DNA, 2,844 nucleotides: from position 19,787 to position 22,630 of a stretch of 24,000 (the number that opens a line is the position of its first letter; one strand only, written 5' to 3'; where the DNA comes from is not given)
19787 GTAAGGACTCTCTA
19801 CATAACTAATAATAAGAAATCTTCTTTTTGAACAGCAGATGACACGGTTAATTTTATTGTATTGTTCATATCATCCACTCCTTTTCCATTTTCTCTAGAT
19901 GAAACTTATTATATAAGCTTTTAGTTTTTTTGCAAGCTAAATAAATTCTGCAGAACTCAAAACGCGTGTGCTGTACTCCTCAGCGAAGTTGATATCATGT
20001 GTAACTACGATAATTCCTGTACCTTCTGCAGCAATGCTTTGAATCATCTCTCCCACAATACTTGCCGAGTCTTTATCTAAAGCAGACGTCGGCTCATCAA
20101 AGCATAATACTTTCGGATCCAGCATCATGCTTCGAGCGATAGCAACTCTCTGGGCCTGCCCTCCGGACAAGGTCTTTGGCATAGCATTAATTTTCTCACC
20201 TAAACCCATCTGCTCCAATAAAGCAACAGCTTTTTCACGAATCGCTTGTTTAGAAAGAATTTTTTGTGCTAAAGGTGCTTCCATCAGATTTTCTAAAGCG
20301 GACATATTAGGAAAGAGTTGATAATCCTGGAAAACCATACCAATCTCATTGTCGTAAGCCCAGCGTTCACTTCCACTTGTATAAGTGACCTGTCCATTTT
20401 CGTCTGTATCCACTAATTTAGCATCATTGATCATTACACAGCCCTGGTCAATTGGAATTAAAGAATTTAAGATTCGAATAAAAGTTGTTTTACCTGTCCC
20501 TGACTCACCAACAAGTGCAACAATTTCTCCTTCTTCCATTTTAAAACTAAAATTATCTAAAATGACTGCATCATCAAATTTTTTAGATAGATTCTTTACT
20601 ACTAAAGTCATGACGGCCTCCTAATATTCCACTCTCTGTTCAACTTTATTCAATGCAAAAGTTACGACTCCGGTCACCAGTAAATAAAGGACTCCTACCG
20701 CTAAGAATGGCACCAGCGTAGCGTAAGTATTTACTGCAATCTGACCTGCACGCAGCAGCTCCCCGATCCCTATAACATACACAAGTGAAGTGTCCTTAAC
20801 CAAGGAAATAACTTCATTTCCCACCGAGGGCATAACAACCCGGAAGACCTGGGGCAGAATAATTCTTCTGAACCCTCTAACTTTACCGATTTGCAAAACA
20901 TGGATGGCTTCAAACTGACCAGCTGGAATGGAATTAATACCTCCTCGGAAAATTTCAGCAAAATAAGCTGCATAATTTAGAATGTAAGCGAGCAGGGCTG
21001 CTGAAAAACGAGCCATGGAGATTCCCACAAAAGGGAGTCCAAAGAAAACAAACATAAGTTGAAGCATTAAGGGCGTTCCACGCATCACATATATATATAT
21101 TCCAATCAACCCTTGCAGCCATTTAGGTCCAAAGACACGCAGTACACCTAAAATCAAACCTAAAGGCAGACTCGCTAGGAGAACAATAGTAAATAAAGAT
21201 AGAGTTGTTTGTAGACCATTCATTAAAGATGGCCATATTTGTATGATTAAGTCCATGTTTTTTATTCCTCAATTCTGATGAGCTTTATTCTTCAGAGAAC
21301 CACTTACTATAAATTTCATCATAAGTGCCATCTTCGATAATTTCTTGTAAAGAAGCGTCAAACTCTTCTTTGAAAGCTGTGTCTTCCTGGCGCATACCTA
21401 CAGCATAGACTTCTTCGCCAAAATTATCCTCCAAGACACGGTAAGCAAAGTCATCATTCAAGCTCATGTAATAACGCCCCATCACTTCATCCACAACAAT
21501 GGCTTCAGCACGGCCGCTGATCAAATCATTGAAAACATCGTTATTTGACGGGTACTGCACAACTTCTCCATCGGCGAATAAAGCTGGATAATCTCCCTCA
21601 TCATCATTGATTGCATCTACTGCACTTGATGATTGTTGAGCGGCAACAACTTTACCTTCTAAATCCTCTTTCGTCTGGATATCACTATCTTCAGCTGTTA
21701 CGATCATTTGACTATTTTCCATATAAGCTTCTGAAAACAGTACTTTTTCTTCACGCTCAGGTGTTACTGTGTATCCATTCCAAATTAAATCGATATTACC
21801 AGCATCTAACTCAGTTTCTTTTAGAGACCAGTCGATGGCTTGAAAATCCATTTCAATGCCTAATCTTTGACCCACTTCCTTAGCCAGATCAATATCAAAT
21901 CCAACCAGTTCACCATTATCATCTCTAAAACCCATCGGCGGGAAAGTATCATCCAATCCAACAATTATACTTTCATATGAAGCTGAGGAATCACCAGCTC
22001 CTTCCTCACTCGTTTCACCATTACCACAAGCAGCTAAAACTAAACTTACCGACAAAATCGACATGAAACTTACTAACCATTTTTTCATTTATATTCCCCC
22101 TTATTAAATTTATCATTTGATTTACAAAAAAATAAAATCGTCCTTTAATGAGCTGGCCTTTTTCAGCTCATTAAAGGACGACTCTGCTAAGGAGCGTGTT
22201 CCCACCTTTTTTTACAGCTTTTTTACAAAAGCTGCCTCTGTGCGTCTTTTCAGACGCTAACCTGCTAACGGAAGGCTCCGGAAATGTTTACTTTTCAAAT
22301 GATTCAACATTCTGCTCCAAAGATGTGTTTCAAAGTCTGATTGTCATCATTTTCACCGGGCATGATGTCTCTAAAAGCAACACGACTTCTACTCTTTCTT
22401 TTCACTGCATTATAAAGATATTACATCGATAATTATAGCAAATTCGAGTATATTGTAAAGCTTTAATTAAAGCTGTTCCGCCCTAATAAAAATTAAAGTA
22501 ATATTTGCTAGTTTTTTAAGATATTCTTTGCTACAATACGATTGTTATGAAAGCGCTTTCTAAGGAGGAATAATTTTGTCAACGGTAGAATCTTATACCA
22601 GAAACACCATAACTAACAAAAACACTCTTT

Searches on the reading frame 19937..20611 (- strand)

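Call 51: search_protein_families(library=pfam, proteins=[window:19937-20611:-], max_evalue=0.00001)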
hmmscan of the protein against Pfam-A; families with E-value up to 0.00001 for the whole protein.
window:19937-20611:- (224 aa): 3 families
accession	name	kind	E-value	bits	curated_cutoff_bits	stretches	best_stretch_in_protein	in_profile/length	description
PF00005.33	ABC_tran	-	5.7e-34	118.1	25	1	18-176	1-137/137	ABC transporter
PF13304.12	AAA_21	-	4.3e-08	34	27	0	164-208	257-301/304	AAA domain, putative AbiEii toxin, Type IV TA system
PF02463.25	SMC_N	-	8.9e-07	29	40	1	29-213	25-205/220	RecF/RecN/SMC N terminal domain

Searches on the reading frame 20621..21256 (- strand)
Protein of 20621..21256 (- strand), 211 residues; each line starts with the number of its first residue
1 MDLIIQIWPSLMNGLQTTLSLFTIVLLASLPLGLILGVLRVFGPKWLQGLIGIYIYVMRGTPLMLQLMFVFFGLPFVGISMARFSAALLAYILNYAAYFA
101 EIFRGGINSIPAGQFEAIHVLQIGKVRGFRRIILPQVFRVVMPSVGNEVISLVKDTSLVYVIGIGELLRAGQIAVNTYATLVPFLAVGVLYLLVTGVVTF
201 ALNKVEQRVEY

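Call 51: search_protein_families(library=pfam, proteins=[window:20621-21256:-], max_evalue=0.00001)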
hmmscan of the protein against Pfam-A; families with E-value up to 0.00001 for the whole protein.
window:20621-21256:- (211 aa): 1 family
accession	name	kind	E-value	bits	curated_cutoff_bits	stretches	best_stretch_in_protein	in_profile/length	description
PF00528.27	BPD_transp_1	-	4.5e-24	85.6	26.4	1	30-210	2-183/184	Binding-protein-dependent transport system inner membrane component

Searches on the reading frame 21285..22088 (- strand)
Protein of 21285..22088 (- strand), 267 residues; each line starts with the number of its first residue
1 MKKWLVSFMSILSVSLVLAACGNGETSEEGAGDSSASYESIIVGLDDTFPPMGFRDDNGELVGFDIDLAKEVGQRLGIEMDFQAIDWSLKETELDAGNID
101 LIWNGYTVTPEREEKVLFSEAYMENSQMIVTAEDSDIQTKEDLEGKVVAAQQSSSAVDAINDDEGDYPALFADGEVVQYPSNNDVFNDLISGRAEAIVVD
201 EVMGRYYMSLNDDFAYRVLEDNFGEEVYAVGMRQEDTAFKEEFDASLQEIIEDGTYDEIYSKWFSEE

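Call 51: search_protein_families(library=pfam, proteins=[window:21285-22088:-], max_evalue=0.00001)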
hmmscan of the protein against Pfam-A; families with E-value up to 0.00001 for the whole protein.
window:21285-22088:- (267 aa): 1 family
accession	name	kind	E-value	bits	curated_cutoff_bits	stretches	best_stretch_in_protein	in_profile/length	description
PF00497.25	SBP_bac_3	-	2.7e-42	144.1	26.4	1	41-265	1-131/132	Bacterial extracellular solute-binding proteins, family 3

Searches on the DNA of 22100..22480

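Call 52: search_rna_families(source=window, start=22100, end=22480, threshold=gathering, show_alignments=1)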
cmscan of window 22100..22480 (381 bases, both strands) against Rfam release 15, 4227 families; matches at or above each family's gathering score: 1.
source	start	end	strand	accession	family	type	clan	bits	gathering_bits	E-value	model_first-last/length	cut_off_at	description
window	22171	22414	-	RF00230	T-box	Cis-reg; leader;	-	113.4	93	1.6e-26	1-219/219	no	T-box leader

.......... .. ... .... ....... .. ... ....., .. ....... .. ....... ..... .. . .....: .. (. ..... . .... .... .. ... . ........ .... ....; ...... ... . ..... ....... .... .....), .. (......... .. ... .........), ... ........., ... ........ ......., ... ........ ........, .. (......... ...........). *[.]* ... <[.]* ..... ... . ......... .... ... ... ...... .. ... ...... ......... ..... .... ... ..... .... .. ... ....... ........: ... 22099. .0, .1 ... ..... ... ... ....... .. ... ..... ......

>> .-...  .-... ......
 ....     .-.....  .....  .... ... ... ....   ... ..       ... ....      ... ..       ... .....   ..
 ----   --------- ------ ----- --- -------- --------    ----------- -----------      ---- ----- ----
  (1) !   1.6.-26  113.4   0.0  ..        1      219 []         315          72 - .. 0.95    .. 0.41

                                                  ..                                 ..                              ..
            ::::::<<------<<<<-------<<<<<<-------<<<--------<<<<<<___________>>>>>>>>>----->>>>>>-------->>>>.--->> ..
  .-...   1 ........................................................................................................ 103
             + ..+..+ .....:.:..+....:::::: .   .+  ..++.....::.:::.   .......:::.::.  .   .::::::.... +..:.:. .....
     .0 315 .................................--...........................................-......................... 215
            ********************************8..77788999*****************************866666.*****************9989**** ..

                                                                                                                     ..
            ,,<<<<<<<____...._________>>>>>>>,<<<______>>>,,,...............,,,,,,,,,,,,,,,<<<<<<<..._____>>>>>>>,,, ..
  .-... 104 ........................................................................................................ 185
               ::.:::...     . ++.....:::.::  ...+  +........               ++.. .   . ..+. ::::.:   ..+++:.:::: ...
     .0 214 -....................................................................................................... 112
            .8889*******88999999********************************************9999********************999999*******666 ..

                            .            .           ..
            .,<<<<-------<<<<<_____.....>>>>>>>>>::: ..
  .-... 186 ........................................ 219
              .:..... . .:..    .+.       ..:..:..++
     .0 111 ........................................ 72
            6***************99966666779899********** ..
